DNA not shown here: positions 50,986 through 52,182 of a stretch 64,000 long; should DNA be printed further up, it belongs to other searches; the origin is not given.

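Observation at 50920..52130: Self-contained module: near-consensus promoter, long leader and a GC3-rich 298-aa orphan closed by two terminators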

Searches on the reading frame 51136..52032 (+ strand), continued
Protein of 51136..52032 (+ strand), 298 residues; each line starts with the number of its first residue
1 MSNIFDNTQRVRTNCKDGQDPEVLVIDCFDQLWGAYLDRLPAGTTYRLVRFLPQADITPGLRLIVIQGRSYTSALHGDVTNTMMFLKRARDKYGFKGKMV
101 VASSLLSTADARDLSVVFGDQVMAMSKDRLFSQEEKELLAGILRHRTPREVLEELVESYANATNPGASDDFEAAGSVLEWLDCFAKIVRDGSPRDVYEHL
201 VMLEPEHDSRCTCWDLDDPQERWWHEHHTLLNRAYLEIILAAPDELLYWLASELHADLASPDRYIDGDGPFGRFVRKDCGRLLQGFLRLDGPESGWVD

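Call 43: find_encoding_contigs(protein=P0012, flank=10000, max_places=3)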
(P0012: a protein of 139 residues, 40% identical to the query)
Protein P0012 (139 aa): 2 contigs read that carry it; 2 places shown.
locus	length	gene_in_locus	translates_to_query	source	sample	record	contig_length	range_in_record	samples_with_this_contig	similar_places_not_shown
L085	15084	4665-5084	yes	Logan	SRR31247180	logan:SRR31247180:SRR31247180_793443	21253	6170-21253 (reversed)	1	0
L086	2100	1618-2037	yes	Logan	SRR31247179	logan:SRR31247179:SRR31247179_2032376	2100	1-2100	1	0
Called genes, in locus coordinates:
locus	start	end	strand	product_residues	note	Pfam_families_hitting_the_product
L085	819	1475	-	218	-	-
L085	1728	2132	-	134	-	-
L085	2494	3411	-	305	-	-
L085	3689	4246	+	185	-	-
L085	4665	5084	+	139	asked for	-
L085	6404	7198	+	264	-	-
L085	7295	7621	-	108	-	PF06961:DUF1294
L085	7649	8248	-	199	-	PF03703:bPH_2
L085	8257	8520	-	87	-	-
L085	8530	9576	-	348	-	PF01078:Mg_chelatase (faint), PF05496:RuvB_N, PF00004:AAA, PF07728:AAA_5, PF17864:AAA_lid_4, PF05491:WHD_RuvB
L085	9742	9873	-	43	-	-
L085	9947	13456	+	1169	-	PF08471:Ribonuc_red_2_N, PF02867:Ribonuc_red_lgC, PF12637:TSCPD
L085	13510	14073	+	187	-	PF01923:Cob_adeno_trans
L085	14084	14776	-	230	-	PF01255:Prenyltransf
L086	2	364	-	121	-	?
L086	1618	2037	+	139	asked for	-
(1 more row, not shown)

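Call 44: find_encoding_contigs(protein=P0019, flank=10000, max_places=3)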
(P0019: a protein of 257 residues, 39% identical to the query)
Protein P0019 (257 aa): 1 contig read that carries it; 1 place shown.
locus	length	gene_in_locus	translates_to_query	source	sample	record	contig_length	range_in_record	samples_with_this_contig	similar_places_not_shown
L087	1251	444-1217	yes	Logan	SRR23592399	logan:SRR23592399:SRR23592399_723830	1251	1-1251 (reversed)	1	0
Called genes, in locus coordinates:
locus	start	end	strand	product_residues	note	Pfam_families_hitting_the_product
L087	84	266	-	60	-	-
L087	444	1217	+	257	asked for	-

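Call 45: find_encoding_contigs(protein=P0030, flank=10000, max_places=3)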
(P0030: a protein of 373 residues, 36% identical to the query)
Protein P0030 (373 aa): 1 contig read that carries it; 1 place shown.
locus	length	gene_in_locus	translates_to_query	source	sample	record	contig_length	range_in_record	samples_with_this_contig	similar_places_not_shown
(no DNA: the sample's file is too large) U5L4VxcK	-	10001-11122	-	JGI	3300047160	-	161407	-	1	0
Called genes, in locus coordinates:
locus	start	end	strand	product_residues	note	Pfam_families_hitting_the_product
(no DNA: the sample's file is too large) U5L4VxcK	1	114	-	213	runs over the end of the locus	-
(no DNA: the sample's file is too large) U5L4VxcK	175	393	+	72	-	PF14117:DUF4287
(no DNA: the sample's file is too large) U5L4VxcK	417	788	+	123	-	-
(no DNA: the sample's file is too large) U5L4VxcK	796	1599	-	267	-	PF12679:ABC2_membrane_2, PF12698:ABC2_membrane_3 (weak), PF10920:DUF2705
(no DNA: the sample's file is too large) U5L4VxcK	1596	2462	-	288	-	PF00005:ABC_tran, PF13304:AAA_21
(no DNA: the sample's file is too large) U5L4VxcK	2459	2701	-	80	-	PF11391:DUF2798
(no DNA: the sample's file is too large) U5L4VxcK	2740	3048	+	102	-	PF13376:OmdA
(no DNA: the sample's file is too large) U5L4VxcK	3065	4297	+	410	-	-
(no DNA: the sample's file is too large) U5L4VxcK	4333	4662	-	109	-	-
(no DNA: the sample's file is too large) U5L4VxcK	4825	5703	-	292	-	-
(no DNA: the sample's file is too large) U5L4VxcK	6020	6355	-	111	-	-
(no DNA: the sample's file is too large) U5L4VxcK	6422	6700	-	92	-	-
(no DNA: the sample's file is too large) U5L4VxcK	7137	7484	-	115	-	-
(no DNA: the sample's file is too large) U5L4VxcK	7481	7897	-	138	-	-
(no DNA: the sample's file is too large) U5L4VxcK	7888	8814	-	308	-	-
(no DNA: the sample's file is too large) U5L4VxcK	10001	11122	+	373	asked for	-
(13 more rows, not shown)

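Call 67: find_related_loci(query=A6, collection=viral_contigs, flank=10000)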
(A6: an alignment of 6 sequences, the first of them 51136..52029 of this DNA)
Query A6 (298 aa) in viral_contigs; peptide patterns used: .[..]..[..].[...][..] (x = any residue, [..] = any of these).
81 stretches matched a pattern, but none encodes a relative of the query by tblastn (E <= 1e-3).
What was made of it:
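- Tried and rejected: A viral scan with the N-domain pattern found nothing (call 67).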

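Call 68: find_related_loci(query=A6, collection=metagenome_contigs, flank=6000)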
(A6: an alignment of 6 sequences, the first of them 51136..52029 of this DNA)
Query A6 (298 aa) in metagenome_contigs; peptide patterns used: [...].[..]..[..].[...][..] (x = any residue, [..] = any of these).
116 stretches matched a pattern, but none encodes a relative of the query by tblastn (E <= 1e-3).

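Call 73: find_encoding_contigs(protein=P0005, flank=8000, max_places=3)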
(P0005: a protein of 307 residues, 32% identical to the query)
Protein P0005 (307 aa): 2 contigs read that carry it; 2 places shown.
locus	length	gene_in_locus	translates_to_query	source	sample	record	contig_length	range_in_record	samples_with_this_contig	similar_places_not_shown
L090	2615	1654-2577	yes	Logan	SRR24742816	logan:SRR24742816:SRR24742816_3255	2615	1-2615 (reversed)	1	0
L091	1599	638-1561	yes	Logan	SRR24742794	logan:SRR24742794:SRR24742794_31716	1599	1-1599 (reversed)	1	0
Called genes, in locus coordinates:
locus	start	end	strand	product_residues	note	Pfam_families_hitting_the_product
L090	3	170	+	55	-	?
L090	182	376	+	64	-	PF01632:Ribosomal_L35p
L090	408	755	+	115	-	PF00453:Ribosomal_L20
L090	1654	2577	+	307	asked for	-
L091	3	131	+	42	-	?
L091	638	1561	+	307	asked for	-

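Call 74: find_encoding_contigs(protein=P0010, flank=8000, max_places=3)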
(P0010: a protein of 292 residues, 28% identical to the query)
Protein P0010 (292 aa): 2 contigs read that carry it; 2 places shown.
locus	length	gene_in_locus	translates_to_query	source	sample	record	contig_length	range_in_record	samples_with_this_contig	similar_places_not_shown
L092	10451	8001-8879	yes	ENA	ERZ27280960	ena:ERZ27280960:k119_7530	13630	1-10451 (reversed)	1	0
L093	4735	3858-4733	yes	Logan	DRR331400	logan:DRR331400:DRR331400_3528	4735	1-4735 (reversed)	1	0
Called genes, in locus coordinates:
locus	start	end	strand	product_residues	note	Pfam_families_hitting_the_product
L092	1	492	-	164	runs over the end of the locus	-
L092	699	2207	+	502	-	PF08323:Glyco_transf_5, PF13439:Glyco_transf_4, PF13579:Glyco_trans_4_4, PF00534:Glycos_transf_1, PF13692:Glyco_trans_1_4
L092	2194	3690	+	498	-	PF03065:Glyco_hydro_57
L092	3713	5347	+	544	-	PF00343:Phosphorylase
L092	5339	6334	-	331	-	PF01636:APH, PF02958:EcKL (weak), PF19974:TCAD9 (weak), PF03881:Fructosamin_kin (faint)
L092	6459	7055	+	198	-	-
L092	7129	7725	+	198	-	PF06941:NT5C (weak)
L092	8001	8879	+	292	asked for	-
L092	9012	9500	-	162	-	PF02075:RuvC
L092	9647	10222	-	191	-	-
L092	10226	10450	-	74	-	?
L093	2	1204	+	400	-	?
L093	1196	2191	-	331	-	PF01636:APH, PF02958:EcKL (weak), PF19974:TCAD9 (weak), PF03881:Fructosamin_kin (faint)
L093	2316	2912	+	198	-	-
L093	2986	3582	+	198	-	PF06941:NT5C (weak)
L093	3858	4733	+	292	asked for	?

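Call 78: find_encoding_contigs(protein=P0016, flank=8000, max_places=3)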
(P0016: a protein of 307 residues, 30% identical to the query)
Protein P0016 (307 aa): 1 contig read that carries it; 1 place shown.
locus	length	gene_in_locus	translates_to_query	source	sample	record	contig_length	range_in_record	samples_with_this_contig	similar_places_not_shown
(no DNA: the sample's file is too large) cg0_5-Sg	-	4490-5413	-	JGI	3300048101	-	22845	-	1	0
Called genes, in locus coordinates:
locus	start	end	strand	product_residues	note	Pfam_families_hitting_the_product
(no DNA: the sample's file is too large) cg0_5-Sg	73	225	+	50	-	-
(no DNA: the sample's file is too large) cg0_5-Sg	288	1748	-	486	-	PF00479:G6PD_N, PF02781:G6PD_C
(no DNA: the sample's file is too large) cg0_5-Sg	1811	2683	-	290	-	PF03446:NAD_binding_2, PF00393:6PGD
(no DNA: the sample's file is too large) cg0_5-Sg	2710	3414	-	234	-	PF01182:Glucosamine_iso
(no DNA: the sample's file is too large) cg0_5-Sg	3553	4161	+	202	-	-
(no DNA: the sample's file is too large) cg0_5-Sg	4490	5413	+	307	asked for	-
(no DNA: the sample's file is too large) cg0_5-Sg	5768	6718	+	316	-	-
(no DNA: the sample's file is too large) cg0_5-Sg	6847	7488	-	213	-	-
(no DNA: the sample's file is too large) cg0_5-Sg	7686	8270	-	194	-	PF04307:YdjM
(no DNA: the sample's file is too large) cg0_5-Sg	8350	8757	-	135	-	PF00156:Pribosyltran (weak)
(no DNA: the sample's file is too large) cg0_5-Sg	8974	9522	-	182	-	PF00293:NUDIX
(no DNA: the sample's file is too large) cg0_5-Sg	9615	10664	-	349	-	PF00487:FA_desaturase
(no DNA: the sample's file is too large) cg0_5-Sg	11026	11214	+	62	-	PF09527:ATPase_gene1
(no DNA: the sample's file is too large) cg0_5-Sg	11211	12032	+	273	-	PF00119:ATP-synt_A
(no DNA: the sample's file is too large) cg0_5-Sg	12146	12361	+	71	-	PF00137:ATP-synt_C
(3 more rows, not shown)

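Call 79: find_encoding_contigs(protein=P0008, flank=8000, max_places=3)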
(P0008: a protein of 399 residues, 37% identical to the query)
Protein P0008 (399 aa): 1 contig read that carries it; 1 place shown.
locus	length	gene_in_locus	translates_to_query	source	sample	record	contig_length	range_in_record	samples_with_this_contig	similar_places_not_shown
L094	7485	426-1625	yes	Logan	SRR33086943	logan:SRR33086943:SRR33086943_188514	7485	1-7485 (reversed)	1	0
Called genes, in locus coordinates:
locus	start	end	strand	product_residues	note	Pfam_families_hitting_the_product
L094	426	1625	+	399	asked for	-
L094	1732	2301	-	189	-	-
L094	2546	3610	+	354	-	PF00933:Glyco_hydro_3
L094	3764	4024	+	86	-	-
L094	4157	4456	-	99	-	PF25186:Tad4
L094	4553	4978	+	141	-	PF01878:EVE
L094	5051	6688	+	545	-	PF01565:FAD_binding_4, PF02913:FAD-oxidase_C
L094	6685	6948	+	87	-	PF26604:CBU_0592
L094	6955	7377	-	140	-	PF00293:NUDIX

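Call 85: search_protein_families(library=pfam, proteins=[P0012, P0013, P0018, P0019, P0021, P0022, P0025, P0027, P0028, P0034], max_evalue=10)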
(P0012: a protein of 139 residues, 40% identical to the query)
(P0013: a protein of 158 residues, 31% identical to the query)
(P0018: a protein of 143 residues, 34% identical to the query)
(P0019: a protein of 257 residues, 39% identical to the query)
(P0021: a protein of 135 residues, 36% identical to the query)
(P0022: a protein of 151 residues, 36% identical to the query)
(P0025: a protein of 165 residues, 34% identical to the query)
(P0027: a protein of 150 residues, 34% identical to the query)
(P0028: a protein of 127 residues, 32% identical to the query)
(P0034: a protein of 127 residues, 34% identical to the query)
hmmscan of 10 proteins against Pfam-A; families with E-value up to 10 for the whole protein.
P0012 (139 aa): 0 families

P0013 (158 aa): 0 families

P0018 (143 aa): 1 family
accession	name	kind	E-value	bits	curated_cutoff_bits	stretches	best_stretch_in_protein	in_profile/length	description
PF05955.16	Herpes_gp2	-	0.07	13.1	25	1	51-102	109-161/226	Equine herpesvirus glycoprotein gp2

P0019 (257 aa): 0 families

P0021 (135 aa): 0 families

P0022 (151 aa): 0 families

P0025 (165 aa): 0 families

P0027 (150 aa): 0 families

P0028 (127 aa): 1 family
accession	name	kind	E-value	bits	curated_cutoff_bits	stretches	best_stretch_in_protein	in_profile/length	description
PF04434.22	SWIM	-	0.0092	15.9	19.6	1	27-48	1-24/38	SWIM zinc finger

P0034 (127 aa): 0 families

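Call 106: search_dna_similar(query=P0023, collection=plasmids, mode=protein, max_evalue=0.01)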
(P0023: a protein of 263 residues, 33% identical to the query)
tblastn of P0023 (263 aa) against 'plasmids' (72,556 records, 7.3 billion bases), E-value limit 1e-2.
No match.

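Call 107: search_dna_similar(query=P0023, collection=phages, mode=protein, max_evalue=0.01)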
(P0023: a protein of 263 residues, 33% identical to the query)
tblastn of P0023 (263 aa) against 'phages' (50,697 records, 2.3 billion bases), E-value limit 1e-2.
No match.

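Call 108: list_cluster_members(proteins=[P0001, P0004, P0005, P0010, P0008, P0012, P0013, P0019, P0023, P0014])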
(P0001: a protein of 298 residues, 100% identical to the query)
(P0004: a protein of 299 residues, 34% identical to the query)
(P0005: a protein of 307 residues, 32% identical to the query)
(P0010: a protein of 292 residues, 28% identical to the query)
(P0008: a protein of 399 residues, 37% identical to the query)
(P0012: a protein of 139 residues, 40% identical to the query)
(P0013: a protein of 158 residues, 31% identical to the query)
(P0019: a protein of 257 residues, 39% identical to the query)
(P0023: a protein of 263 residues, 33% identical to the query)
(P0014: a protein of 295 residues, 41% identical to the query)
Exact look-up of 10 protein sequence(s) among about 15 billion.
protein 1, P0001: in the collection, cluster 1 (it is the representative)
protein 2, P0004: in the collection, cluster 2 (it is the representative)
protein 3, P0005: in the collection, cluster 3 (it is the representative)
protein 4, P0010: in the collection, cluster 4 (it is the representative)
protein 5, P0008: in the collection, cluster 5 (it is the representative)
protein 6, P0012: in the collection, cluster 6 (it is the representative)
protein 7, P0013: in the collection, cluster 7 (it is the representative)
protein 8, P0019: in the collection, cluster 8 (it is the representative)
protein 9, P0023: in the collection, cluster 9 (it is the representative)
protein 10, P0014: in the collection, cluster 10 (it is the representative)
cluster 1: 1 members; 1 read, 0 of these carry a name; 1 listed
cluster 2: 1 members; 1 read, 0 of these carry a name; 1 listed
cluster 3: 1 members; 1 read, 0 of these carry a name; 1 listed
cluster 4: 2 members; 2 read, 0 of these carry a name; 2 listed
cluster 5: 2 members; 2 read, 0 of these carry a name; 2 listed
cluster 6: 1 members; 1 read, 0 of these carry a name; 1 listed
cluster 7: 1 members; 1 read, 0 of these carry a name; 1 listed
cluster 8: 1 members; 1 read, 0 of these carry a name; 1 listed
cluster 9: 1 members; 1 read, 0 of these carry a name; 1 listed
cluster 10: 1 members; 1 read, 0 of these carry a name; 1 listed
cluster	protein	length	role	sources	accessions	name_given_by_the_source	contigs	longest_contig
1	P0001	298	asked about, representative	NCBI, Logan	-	-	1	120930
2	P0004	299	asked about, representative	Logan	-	-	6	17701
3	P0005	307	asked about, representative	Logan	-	-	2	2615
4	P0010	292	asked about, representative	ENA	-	-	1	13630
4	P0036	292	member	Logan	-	-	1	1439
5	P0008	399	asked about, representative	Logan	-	-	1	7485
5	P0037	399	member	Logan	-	-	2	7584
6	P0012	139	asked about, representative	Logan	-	-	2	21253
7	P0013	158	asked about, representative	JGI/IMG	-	-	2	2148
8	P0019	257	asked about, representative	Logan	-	-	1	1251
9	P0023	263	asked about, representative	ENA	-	-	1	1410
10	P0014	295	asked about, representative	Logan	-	-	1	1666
